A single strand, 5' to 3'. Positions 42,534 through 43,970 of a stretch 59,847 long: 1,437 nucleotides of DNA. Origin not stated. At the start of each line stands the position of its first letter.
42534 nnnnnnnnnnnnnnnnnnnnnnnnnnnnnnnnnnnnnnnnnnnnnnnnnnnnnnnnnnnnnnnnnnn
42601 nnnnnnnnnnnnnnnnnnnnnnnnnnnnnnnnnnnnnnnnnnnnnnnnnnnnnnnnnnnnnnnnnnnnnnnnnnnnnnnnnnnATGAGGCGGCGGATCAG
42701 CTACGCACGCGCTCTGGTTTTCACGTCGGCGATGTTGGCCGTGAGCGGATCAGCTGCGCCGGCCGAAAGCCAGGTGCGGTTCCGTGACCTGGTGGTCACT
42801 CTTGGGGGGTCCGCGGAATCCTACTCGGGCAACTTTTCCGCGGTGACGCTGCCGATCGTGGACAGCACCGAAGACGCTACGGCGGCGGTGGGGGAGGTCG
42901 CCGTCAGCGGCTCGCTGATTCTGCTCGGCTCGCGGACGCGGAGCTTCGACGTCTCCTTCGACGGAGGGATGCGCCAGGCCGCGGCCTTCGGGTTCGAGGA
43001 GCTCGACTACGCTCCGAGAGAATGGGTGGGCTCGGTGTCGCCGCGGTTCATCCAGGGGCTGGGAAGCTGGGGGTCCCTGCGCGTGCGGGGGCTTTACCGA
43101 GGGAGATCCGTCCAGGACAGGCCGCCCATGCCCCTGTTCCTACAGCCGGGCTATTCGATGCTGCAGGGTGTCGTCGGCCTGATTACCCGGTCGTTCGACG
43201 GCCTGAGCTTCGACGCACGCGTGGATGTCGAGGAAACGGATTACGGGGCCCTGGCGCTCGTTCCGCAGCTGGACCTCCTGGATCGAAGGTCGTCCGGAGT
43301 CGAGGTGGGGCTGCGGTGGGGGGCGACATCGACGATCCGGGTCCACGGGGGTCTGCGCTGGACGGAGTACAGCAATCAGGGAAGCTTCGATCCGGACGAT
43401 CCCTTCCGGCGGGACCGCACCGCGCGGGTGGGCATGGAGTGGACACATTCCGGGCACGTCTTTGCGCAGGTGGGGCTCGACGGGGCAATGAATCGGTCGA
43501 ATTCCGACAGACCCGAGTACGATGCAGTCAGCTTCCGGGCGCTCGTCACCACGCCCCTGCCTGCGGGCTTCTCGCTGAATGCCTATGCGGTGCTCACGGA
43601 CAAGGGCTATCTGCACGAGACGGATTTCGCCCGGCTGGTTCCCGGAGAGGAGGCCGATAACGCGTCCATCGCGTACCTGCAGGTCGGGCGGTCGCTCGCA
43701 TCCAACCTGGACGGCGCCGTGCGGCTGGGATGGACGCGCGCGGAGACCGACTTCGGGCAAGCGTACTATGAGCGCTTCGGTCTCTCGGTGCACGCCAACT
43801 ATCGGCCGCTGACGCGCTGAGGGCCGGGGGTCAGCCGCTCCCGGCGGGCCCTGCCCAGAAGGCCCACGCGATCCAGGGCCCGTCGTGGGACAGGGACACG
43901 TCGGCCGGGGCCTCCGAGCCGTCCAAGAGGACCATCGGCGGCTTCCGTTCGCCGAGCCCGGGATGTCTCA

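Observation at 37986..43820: Uncharacterised five-gene envelope-signalling module inserted directly after dnaN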

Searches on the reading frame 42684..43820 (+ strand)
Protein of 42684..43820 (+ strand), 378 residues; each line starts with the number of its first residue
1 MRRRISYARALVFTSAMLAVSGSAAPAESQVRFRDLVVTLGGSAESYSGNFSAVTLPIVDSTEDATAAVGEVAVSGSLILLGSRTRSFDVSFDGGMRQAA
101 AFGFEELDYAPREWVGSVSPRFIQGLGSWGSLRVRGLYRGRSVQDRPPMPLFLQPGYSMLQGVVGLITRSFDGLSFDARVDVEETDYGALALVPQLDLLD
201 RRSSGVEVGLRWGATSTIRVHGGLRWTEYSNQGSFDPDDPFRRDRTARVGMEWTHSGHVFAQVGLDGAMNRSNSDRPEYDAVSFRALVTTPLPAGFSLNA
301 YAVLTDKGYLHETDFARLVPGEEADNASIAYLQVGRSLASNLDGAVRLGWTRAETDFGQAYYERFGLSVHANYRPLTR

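Call 3: search_protein_families(library=pfam, proteins=[window:42684-43820:+], max_evalue=0.1)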
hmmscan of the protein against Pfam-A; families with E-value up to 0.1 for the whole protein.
window:42684-43820:+ (378 aa): 0 families

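Call 5: search_protein_families(library=ncbifam, proteins=[window:42684-43820:+], max_evalue=0.1)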
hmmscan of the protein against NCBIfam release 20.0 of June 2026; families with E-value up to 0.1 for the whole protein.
window:42684-43820:+ (378 aa): 0 families

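Call 6: find_homologous_proteins(query=window:42684-43820:+)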
Query window:42684-43820:+ (378 aa): 745 proteins with E <= 0.001 among 8000 candidates; the best 120 are listed.
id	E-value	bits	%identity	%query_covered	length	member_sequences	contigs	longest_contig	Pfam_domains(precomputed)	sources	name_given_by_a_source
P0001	2.9e-247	838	100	100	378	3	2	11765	-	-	-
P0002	4.4e-193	659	79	100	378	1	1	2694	-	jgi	-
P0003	9.1e-191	652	77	99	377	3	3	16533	-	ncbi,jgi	jgi:hypothetical protein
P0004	3.9e-187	640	76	99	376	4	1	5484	-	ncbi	-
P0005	1.5e-165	569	71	99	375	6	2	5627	-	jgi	jgi:hypothetical protein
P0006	7.9e-164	563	70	94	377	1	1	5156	-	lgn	-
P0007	9.5e-164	563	69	99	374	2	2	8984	-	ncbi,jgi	jgi:hypothetical protein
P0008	1.7e-162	559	67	98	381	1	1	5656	-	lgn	-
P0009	3.5e-162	558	68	98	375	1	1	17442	-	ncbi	-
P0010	8.7e-160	550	73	90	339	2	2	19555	-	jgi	jgi:hypothetical protein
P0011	1.8e-159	549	67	99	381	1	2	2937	-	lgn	-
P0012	2.1e-159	548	66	99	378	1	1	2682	-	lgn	-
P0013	1.1e-158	546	69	93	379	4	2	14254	-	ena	-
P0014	1.7e-157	542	68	92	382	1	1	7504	-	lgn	-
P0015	1.1e-156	540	67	97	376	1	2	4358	-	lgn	-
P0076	4.2e-145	501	63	93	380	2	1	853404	-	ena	-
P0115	1.5e-136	473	61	93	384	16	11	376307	-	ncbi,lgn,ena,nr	ncbi:MAG: hypothetical protein IIB36_01590 [Gemmatimonadetes bacterium]|nr:hypothetical protein [Gem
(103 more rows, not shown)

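Call 7: find_encoding_contigs(protein=P0076, flank=10000, max_places=2)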
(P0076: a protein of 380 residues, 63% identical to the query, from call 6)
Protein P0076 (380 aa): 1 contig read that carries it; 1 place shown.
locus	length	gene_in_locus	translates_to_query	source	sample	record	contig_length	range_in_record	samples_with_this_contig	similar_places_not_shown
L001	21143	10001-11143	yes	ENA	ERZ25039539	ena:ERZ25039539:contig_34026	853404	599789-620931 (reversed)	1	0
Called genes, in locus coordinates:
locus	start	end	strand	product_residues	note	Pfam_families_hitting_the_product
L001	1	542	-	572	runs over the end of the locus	PF14849:YidC_periplas, PF02096:60KD_IMP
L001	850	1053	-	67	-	PF00825:Ribonuclease_P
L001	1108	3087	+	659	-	PF11638:DnaA_N, PF00308:Bac_DnaA, PF01695:IstB_IS21, PF22688:Hda_lid (faint), PF08299:Bac_DnaA_C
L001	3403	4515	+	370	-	PF00712:DNA_pol3_beta, PF02767:DNA_pol3_beta_2, PF02768:DNA_pol3_beta_3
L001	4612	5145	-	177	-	PF00156:Pribosyltran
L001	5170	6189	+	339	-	-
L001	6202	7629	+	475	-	PF00672:HAMP, PF00512:HisKA, PF02518:HATPase_c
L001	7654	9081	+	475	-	PF00004:AAA (faint), PF00072:Response_reg, PF00158:Sigma54_activat, PF14532:Sigma54_activ_2, PF07728:AAA_5, PF25601:AAA_lid_14, PF02954:HTH_8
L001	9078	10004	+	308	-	-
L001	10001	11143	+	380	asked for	-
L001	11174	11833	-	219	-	PF01648:ACPS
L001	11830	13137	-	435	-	PF22807:TrAA12, PF23500:DUF7133 (faint), PF07995:GSDH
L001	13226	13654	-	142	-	PF13279:4HBT_2, PF03061:4HBT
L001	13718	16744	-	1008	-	PF13191:AAA_16, PF13424:TPR_12 (faint), PF17874:TPR_MalT (faint), PF07719:TPR_2 (faint), PF00196:GerE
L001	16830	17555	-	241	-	PF01255:Prenyltransf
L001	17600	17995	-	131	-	PF13601:HTH_34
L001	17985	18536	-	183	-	-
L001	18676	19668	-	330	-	PF00781:DAGK_cat, PF19279:YegS_C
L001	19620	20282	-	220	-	PF06314:ADC (faint)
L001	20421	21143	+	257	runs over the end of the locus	PF01553:Acyltransferase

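Call 8: find_encoding_contigs(protein=P0115, flank=10000, max_places=3)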
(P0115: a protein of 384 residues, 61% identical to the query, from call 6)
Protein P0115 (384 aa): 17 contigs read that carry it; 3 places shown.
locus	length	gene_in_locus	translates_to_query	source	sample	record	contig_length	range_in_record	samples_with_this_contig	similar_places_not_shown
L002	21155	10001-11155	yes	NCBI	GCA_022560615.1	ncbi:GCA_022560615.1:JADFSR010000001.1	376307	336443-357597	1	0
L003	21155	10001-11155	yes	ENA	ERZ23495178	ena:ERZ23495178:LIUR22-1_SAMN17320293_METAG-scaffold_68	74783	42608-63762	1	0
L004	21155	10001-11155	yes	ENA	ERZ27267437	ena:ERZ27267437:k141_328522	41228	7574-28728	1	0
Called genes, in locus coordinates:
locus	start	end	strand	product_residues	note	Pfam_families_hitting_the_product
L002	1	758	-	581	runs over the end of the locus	PF14849:YidC_periplas, PF02096:60KD_IMP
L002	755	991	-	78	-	PF01809:YidD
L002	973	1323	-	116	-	PF00825:Ribonuclease_P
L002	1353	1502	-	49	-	PF00468:Ribosomal_L34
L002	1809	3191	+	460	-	PF11638:DnaA_N, PF00308:Bac_DnaA, PF01695:IstB_IS21, PF00004:AAA (faint), PF08299:Bac_DnaA_C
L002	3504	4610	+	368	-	PF00712:DNA_pol3_beta, PF02767:DNA_pol3_beta_2, PF02768:DNA_pol3_beta_3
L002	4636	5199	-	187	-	PF00156:Pribosyltran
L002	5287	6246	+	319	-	-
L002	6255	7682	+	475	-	PF00672:HAMP, PF00512:HisKA, PF02518:HATPase_c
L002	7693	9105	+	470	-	PF00072:Response_reg, PF00158:Sigma54_activat, PF14532:Sigma54_activ_2, PF00004:AAA (weak), PF07728:AAA_5, PF25601:AAA_lid_14, PF02954:HTH_8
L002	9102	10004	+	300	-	-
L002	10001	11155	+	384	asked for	-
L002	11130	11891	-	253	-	PF01648:ACPS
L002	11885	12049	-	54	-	-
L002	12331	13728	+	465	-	PF01547:SBP_bac_1, PF12974:Phosphonate-bd (weak), PF13531:SBP_bac_11, PF00528:BPD_transp_1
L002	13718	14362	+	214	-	PF00005:ABC_tran, PF13304:AAA_21 (faint)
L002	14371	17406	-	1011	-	PF13191:AAA_16, PF13401:AAA_22 (faint), PF13424:TPR_12 (faint), PF07719:TPR_2 (faint), PF13428:TPR_14 (faint), PF00515:TPR_1 (faint), PF17874:TPR_MalT, PF00196:GerE, +1 more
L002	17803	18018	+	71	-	PF02805:Ada_Zn_binding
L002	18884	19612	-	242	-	PF01255:Prenyltransf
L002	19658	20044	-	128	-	PF12840:HTH_20 (weak), PF01022:HTH_5 (weak), PF01047:MarR (faint), PF12802:MarR_2 (weak), PF13412:HTH_24 (weak), PF13601:HTH_34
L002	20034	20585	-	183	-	-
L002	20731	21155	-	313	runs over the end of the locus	PF00781:DAGK_cat, PF19279:YegS_C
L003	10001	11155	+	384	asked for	-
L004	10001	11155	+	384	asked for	-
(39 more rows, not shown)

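Call 11: find_encoding_contigs(protein=P0001, flank=10000, max_places=4)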
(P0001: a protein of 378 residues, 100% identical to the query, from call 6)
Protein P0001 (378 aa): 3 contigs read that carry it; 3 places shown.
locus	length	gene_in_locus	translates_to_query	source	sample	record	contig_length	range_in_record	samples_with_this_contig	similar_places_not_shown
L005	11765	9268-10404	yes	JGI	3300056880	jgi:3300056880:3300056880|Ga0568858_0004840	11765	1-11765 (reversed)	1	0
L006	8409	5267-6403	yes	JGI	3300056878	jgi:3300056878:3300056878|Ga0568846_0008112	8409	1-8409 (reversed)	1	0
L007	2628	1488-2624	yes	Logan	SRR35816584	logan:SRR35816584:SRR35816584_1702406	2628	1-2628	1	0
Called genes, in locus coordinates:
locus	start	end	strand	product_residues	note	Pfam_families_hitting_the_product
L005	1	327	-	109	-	?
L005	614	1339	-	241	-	PF00825:Ribonuclease_P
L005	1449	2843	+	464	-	PF11638:DnaA_N, PF01695:IstB_IS21, PF00308:Bac_DnaA, PF00004:AAA (weak), PF22688:Hda_lid (faint), PF08299:Bac_DnaA_C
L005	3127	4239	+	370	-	PF00712:DNA_pol3_beta, PF02767:DNA_pol3_beta_2, PF02768:DNA_pol3_beta_3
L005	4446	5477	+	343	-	-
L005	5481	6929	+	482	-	PF00672:HAMP, PF00512:HisKA, PF02518:HATPase_c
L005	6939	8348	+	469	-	PF00072:Response_reg, PF00158:Sigma54_activat, PF14532:Sigma54_activ_2, PF00004:AAA (weak), PF07728:AAA_5, PF25601:AAA_lid_14, PF02954:HTH_8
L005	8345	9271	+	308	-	-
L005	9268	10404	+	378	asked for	-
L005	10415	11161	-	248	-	PF01648:ACPS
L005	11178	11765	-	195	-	?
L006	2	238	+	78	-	?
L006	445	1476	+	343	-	-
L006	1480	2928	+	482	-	PF00672:HAMP, PF00512:HisKA, PF02518:HATPase_c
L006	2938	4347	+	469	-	PF00072:Response_reg, PF00158:Sigma54_activat, PF14532:Sigma54_activ_2, PF00004:AAA (weak), PF07728:AAA_5, PF25601:AAA_lid_14, PF02954:HTH_8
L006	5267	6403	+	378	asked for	-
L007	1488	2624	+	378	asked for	-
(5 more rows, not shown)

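Call 12: find_encoding_contigs(protein=P0003, flank=10000, max_places=3)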
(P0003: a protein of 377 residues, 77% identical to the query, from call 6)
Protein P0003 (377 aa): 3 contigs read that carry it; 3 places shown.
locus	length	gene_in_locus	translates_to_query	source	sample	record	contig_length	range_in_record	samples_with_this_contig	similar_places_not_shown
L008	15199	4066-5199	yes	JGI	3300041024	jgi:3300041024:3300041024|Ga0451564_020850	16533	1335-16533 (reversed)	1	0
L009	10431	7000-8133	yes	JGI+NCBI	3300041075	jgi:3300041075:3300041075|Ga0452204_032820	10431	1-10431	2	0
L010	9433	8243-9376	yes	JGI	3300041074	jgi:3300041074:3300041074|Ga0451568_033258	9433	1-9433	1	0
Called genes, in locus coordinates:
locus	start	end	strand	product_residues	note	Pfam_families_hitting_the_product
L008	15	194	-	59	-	-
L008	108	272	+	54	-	-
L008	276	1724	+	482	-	PF00672:HAMP, PF00512:HisKA, PF02518:HATPase_c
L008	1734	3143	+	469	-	PF00072:Response_reg, PF00004:AAA (faint), PF00158:Sigma54_activat, PF14532:Sigma54_activ_2, PF07728:AAA_5 (weak), PF25601:AAA_lid_14, PF02954:HTH_8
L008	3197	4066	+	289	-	-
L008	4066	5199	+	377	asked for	-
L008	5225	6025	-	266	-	PF01648:ACPS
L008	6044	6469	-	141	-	PF13279:4HBT_2, PF03061:4HBT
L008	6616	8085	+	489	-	PF01547:SBP_bac_1, PF13531:SBP_bac_11, PF00528:BPD_transp_1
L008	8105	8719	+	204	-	PF00005:ABC_tran, PF13304:AAA_21 (faint)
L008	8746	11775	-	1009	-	PF13191:AAA_16, PF13424:TPR_12 (faint), PF13428:TPR_14 (faint), PF00196:GerE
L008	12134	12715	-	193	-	PF01255:Prenyltransf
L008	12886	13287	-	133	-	PF01638:HxlR (weak), PF12840:HTH_20 (weak), PF13412:HTH_24 (weak), PF13601:HTH_34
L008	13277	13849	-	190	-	-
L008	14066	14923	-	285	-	PF00781:DAGK_cat, PF19279:YegS_C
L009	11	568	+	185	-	PF22688:Hda_lid (faint), PF08299:Bac_DnaA_C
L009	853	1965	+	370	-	PF00712:DNA_pol3_beta, PF02767:DNA_pol3_beta_2, PF02768:DNA_pol3_beta_3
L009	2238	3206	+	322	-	-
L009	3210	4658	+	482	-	PF00672:HAMP, PF00512:HisKA, PF02518:HATPase_c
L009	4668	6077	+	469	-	PF00072:Response_reg, PF00158:Sigma54_activat, PF14532:Sigma54_activ_2, PF00004:AAA (weak), PF07728:AAA_5, PF25601:AAA_lid_14, PF02954:HTH_8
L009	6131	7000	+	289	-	-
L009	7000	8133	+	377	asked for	-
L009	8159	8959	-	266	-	PF01648:ACPS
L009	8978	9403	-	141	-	PF13279:4HBT_2, PF03061:4HBT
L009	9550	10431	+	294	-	?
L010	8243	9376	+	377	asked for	-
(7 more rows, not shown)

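Call 16: search_protein_families(library=pfam, proteins=[L005:4446-5477:+, L001:5170-6189:+, L002:5287-6246:+, L009:2238-3206:+, L001:9078-10004:+, L002:9102-10004:+, L009:6131-7000:+, P0076, P0115], max_evalue=1)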
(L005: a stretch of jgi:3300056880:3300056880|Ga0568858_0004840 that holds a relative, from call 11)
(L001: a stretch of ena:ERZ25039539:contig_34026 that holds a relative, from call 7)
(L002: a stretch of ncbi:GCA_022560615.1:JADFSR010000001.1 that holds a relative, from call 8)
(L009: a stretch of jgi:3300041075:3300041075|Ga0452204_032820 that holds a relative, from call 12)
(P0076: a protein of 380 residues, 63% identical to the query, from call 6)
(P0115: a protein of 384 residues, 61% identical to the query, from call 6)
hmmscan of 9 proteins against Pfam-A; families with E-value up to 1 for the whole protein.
L005:4446-5477:+ (343 aa): 0 families

L001:5170-6189:+ (339 aa): 0 families

L002:5287-6246:+ (319 aa): 0 families

L009:2238-3206:+ (322 aa): 0 families

L001:9078-10004:+ (308 aa): 5 families
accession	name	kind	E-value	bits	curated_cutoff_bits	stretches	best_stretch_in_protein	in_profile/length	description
PF04871.18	Uso1_p115_C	-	0.00079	20.1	28.4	1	32-118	12-103/121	Uso1 / p115 like vesicle tethering protein, C terminal region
PF05615.18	THOC7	-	0.068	13.9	28.7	0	261-286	89-114/136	Tho complex subunit 7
PF05384.16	DegS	-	0.26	11.2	27.6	1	56-137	51-134/159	Sensor protein DegS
PF15519.11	RBM39linker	-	0.29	12.3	23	1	225-278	14-67/81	linker between RRM2 and RRM3 domains in RBM39 protein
PF04513.17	Baculo_PEP_C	-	0.7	10.4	38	0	105-161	25-80/140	Baculovirus polyhedron envelope protein, PEP, C terminus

L002:9102-10004:+ (300 aa): 1 family
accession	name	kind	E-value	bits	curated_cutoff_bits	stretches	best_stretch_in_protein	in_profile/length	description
PF08946.15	Osmo_CC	-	0.65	10.8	24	0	196-219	15-38/46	Osmosensory transporter coiled coil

L009:6131-7000:+ (289 aa): 1 family
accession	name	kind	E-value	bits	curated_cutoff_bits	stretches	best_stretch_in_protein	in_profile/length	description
PF09162.16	Tap-RNA_bind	-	0.24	11.7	24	1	24-64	26-66/80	Tap, RNA-binding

P0076 (380 aa): 0 families

P0115 (384 aa): 1 family
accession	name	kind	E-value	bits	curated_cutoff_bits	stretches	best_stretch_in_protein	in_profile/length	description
PF25405.1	PH_30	-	0.052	13.7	27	1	311-354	22-64/120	Kinetoplastid PH-like domain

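Call 18: find_homologous_proteins(query=L005:4446-5477:+)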
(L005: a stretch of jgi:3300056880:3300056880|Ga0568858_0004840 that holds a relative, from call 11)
Query L005:4446-5477:+ (343 aa): 391 proteins with E <= 0.001 among 8000 candidates; the best 120 are listed.
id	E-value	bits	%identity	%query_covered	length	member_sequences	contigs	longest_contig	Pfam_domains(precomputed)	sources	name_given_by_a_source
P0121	5.0e-228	774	100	100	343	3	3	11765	-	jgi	jgi:hypothetical protein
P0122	7.8e-184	629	88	90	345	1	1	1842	-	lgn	-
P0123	8.6e-180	615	82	95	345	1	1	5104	-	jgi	-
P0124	3.3e-167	574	82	92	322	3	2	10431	-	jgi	jgi:hypothetical protein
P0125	7.7e-163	560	77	95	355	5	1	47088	-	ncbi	-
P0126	3.1e-155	535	72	95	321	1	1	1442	-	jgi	-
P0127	6.5e-148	510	72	90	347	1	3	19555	-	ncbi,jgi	jgi:hypothetical protein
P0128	5.8e-145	501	69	93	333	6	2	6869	-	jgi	jgi:hypothetical protein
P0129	1.0e-143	497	68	95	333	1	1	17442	-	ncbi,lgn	-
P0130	2.6e-141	489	69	92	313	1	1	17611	-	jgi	jgi:hypothetical protein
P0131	4.4e-141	488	69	90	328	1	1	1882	-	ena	-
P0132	5.6e-140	484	68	94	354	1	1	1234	-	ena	-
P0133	2.6e-129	449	65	93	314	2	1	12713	-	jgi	-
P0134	5.4e-129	448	65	90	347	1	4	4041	-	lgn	-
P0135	5.5e-127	442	63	93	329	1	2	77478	-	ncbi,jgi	-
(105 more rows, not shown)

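Call 25: find_related_loci(query=A1, collection=genome_contigs, flank=10000)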
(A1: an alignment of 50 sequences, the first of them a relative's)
Query A1 (378 aa) in genome_contigs; peptide patterns used: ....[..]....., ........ (x = any residue, [..] = any of these).
192 stretches matched a pattern; 164 encode a relative of the query (tblastn E <= 1e-3); the best 80 are kept; 80 distinct loci.
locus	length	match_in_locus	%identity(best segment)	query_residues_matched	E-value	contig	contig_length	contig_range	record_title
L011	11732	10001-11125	77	4-378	0e+0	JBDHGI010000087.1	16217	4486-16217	MAG: Gemmatimonadota bacterium isolate M8-58_Bin_425 M8-58_Bin_425_scaffold_15689, whole genome shotgun sequence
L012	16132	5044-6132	66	11-376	2e-158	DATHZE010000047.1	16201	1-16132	MAG TPA_asm: Longimicrobiales bacterium isolate SMAG_U16230 k141_869990, whole genome shotgun sequence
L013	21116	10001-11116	64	2-375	6e-156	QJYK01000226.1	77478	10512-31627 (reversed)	MAG: Gemmatimonadetes bacterium isolate SZUA-318 scaffold_211, whole genome shotgun sequence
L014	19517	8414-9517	65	16-376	4e-155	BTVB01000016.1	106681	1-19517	MAG: Gemmatimonadota bacterium AMX-MBFR-53 DNA, sequence16, whole genome shotgun sequence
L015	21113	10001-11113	62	5-375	2e-152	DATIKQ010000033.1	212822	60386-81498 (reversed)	MAG TPA_asm: Longimicrobiales bacterium isolate SMAG_U15722 k141_51088, whole genome shotgun sequence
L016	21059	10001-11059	64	25-376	6e-151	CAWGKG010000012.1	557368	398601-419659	MAG: uncultured Gemmatimonadales bacterium isolate MFD05684.bin.2.267 genome assembly, contig: contig_47666, whole genom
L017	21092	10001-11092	62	12-375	4e-150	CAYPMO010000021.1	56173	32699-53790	MAG TPA_asm: uncultured Gemmatimonadaceae bacterium isolate binchicken_co116_382 genome assembly, contig: NODE_395_lengt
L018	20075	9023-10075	64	27-376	9e-150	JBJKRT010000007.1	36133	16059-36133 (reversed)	MAG: Longimicrobiales bacterium isolate Bin_65 S1Ck127_3030498_flag_0_multi_14.0000_len_36133, whole genome shotgun sequ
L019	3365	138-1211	64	19-376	3e-155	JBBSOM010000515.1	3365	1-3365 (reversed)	MAG: Longimicrobiales bacterium isolate LS6_sbin.3 LS6_sbin.3_K_633014_L_3365_cov_11.3790, whole genome shotgun sequence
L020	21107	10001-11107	62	10-376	1e-147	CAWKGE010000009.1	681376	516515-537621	MAG: uncultured Gemmatimonadales bacterium isolate MFD05684.bin.2.269 genome assembly, contig: contig_19752, whole genom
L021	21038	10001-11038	65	30-375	2e-147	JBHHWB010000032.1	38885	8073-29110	MAG: Gemmatimonadota bacterium isolate S.3.sp3_bin.11 NODE_84_length_38885_cov_8.645352, whole genome shotgun sequence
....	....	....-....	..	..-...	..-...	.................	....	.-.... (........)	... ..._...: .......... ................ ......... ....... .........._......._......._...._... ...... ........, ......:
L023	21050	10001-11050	65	26-375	1e-145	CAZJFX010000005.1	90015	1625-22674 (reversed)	MAG TPA_asm: uncultured Gemmatimonadaceae bacterium isolate SRP214966_co5_389 genome assembly, contig: NODE_70_length_90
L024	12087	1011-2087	61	16-376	8e-146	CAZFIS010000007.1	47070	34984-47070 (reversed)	MAG TPA_asm: uncultured Gemmatimonadaceae bacterium isolate binchicken_co224_54 genome assembly, contig: NODE_541_length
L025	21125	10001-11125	61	1-378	5e-145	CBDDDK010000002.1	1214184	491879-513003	MAG: Longimicrobiales bacterium isolate d6bf1850-4cd7-453d-9a48-8c1bda8f1438 genome assembly, contig: contig_2, whole ge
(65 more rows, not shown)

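Call 27: predict_structure(alignment_id=A1)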
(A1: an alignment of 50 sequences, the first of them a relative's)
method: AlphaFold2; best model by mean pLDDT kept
length: 378 residues; sequences in the alignment: 50
mean_pLDDT: 85.7   pTM: 0.80
mean pLDDT of the five models: 85.7, 84.4, 83.9, 83.4, 83.2
residues with pLDDT >= 90: 223; 70-90: 85; 50-70: 55; < 50: 15
segments of 3 or more residues with pLDDT < 50: 1-5, 53-55
pLDDT, mean of each block of 10 residues (from residue 1): 49 63 53 93 89 56 87 96 91 95 86 95 94 97 74 80 96 95 88 78 97 93 96 84 95 95 97 84 97 96 92 59 78 96 97 68 90 87
secondary structure, 60 per line:
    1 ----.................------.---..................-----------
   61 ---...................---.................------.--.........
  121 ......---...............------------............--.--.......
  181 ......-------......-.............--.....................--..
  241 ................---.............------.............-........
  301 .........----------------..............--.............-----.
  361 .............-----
elements in order: H5-21 E32-49 E64-82 E86-102 E112-126 E130-144 E157-168 E174-186 H194-199 E201-213 E216-236 E239-256 E260-272 E279-291 E296-309 E326-339 E342-354 E360-373
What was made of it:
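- On Outer-membrane beta-barrel protein: The AF2 model has pLDDT 85.7 and 16 strands (call 27).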

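Call 28: predict_structure(alignment_id=A2)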
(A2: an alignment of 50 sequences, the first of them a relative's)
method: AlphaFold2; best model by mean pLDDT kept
length: 343 residues; sequences in the alignment: 50
mean_pLDDT: 88.6   pTM: 0.82
mean pLDDT of the five models: 88.6, 87.3, 87.3, 87.1, 86.3
residues with pLDDT >= 90: 257; 70-90: 29; 50-70: 42; < 50: 15
segments of 3 or more residues with pLDDT < 50: 1-4, 7-13
pLDDT, mean of each block of 10 residues (from residue 1): 47 52 65 53 80 98 78 97 98 97 93 96 97 94 92 98 97 95 81 98 97 96 95 97 98 97 97 90 96 95 77 94 96 94 63
secondary structure, 60 per line:
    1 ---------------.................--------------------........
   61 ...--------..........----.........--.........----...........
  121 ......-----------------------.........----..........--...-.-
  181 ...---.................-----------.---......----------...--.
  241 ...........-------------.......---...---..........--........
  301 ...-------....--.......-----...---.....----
elements in order: H16-32 E53-63 E72-81 E86-94 E97-105 H110-126 E150-158 E163-172 H187-203 E219-224 E235-237 H240-251 E265-271 E275-277 E281-290 E293-303 E311-314 E317-323 E329-331 E335-339
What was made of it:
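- Structure: the barrel model has pLDDT 85.7 and 16 strands; the lipoprotein model has pLDDT 88.6 (calls 27, 28).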
